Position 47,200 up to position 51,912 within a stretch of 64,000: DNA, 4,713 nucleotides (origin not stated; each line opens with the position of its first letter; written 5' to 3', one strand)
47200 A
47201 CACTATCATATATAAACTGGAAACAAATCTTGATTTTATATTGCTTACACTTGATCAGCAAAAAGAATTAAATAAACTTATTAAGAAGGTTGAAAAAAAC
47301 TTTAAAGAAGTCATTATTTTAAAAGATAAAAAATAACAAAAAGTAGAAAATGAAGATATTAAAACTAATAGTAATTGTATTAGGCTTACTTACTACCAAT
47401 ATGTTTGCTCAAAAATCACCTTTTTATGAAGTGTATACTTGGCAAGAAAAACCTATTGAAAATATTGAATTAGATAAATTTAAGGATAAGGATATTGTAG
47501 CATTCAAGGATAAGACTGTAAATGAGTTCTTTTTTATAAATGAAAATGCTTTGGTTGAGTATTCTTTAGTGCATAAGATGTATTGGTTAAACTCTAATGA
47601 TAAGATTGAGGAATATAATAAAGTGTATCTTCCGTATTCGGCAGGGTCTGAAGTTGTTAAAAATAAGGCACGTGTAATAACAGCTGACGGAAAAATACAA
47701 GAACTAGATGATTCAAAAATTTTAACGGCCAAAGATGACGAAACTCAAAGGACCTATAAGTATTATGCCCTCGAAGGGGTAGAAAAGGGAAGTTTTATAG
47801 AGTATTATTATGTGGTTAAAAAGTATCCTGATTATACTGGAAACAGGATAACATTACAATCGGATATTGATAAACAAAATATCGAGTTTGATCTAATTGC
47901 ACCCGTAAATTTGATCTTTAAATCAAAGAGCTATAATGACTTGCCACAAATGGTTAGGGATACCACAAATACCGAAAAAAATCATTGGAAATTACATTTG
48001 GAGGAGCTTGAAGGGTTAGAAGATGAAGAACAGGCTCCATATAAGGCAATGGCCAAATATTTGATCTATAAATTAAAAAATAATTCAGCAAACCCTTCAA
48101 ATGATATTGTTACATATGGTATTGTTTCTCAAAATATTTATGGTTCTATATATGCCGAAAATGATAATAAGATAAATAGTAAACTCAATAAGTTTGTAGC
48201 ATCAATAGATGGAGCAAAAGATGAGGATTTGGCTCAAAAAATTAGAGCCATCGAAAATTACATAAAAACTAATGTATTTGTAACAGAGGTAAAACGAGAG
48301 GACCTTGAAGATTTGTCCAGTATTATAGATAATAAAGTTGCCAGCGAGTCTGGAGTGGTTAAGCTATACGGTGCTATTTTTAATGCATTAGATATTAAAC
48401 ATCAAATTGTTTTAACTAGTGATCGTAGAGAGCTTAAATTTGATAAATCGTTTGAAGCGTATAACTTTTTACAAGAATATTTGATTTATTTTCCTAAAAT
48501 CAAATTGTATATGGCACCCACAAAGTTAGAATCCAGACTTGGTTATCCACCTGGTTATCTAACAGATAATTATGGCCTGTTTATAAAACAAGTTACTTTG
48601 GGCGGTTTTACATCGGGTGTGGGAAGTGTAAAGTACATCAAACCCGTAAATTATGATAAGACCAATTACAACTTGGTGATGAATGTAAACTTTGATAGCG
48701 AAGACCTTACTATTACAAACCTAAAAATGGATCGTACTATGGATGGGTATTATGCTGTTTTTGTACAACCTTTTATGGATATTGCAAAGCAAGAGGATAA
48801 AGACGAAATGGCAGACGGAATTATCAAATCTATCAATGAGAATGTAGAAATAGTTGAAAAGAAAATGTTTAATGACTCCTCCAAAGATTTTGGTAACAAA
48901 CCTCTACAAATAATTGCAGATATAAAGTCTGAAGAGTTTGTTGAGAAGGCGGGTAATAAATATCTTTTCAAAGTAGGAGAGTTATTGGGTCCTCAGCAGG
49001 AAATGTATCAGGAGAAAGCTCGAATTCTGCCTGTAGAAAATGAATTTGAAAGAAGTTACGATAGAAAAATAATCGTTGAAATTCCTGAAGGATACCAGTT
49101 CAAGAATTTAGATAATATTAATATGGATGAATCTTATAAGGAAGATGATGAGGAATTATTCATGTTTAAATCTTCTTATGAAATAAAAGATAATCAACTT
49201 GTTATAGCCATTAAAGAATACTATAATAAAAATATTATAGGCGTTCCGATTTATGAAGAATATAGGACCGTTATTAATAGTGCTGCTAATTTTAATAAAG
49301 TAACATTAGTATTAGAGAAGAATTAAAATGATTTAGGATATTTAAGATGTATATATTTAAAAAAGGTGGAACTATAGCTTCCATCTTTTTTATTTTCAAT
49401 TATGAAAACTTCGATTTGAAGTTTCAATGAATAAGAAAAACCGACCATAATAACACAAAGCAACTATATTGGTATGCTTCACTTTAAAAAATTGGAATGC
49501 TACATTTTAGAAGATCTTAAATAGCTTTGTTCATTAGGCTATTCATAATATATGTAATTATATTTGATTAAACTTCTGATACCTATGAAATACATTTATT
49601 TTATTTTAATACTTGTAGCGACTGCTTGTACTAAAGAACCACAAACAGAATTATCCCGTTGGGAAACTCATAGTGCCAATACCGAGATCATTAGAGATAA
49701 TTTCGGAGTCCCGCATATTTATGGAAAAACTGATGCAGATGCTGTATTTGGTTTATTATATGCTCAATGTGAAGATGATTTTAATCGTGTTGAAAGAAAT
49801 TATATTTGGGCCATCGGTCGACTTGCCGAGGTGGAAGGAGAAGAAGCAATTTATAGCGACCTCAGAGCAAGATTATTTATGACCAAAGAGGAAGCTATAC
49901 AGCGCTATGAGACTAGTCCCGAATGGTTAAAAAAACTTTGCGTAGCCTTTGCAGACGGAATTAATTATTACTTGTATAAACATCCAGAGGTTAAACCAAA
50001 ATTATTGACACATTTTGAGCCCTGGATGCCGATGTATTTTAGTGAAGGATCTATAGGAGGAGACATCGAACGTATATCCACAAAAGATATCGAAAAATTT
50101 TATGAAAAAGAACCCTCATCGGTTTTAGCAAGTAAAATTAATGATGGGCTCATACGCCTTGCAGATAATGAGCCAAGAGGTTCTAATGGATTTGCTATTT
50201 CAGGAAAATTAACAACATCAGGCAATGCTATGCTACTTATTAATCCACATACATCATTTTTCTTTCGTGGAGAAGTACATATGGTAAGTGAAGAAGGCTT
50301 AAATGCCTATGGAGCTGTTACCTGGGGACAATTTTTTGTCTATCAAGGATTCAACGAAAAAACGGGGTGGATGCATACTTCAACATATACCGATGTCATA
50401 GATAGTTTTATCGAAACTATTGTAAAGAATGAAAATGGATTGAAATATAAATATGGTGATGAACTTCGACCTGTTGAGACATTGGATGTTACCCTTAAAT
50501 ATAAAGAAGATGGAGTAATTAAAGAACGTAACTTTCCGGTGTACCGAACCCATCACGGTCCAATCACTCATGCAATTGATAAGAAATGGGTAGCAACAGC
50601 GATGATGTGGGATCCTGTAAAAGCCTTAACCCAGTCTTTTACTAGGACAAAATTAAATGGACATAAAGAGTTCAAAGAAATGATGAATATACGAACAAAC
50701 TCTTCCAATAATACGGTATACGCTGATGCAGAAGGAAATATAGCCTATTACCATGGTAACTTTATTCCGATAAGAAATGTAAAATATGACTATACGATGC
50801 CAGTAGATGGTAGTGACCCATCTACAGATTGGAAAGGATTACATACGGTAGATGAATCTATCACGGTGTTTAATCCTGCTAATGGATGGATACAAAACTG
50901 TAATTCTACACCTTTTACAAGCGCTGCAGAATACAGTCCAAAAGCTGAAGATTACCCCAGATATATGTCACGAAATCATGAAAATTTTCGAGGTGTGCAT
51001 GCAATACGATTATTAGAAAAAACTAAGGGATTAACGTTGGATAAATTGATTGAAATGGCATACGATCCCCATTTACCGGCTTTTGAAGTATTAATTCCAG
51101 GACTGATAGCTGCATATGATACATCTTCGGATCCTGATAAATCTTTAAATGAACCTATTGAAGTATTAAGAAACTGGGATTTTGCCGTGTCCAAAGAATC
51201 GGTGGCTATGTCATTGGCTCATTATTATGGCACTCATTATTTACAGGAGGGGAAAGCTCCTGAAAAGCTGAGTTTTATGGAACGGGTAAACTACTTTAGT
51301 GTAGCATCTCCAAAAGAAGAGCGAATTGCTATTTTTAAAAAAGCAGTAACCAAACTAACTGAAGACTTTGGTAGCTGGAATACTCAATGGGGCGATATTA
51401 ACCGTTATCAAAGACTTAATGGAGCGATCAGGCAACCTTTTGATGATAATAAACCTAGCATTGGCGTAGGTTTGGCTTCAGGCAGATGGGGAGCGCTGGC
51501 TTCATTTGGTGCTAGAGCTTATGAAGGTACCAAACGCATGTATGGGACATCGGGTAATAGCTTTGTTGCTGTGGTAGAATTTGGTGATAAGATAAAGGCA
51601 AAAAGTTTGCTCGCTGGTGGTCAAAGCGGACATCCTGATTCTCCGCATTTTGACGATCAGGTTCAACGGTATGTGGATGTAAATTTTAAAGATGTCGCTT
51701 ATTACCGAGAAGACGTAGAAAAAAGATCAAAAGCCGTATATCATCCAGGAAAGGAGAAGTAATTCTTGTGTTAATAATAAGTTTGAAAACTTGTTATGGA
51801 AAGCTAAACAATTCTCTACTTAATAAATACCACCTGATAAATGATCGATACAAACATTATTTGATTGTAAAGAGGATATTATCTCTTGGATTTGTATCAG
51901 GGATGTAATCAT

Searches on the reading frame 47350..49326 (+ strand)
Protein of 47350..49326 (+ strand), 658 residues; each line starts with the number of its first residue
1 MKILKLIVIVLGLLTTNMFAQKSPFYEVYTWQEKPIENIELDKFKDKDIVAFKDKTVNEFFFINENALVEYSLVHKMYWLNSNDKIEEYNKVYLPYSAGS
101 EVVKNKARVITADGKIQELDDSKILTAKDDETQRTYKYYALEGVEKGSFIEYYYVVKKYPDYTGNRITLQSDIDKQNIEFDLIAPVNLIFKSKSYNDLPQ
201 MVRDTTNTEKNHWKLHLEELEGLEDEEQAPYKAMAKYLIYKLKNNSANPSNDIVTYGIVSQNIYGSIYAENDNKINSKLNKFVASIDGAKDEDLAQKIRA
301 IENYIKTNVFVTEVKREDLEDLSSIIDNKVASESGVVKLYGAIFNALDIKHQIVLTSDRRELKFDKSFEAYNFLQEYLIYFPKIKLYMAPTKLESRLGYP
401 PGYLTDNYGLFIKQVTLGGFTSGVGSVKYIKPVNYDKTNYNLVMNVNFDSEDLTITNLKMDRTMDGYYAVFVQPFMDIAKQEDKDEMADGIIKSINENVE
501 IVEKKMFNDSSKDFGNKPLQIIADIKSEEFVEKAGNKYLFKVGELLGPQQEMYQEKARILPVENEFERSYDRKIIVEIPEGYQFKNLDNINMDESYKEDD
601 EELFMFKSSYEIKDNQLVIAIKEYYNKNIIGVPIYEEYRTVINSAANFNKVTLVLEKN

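Call 63: search_protein_families(library=pfam, proteins=[window:47350-49326:+], max_evalue=0.000001)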
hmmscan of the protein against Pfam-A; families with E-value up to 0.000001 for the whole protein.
window:47350-49326:+ (658 aa): 1 family
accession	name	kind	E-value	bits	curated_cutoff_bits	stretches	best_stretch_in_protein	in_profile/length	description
PF12969.12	DUF3857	-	1.4e-09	38.7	24.6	1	74-211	9-157/170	Domain of Unknown Function with PDB structure (DUF3857)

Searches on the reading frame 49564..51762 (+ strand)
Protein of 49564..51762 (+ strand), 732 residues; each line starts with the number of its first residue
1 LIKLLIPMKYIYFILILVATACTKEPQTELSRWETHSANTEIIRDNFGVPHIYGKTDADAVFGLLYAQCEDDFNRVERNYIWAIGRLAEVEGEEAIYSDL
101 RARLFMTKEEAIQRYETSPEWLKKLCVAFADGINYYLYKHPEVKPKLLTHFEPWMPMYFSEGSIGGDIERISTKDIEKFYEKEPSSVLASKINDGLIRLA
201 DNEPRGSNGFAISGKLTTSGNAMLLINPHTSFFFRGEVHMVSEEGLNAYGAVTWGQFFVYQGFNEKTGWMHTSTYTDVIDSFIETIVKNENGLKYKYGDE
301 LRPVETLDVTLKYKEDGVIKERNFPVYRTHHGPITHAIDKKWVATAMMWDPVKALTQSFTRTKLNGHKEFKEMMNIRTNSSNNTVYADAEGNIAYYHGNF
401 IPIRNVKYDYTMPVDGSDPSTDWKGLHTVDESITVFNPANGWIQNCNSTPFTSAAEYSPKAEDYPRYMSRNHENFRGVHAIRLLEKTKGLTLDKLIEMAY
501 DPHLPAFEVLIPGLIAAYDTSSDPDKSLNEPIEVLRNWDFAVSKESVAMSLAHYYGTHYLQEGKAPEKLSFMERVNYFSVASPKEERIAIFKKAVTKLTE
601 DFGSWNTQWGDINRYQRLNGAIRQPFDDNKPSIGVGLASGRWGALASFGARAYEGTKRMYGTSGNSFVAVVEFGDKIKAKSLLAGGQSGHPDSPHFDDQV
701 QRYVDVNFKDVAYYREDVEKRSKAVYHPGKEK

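Call 63: search_protein_families(library=pfam, proteins=[window:49564-51762:+], max_evalue=0.000001)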
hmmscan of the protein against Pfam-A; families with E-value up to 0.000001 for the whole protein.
window:49564-51762:+ (732 aa): 1 family
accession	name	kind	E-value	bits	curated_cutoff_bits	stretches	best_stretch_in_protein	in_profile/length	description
PF01804.23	Penicil_amidase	-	3.2e-123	413.5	21.3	1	40-720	2-675/675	Penicillin amidase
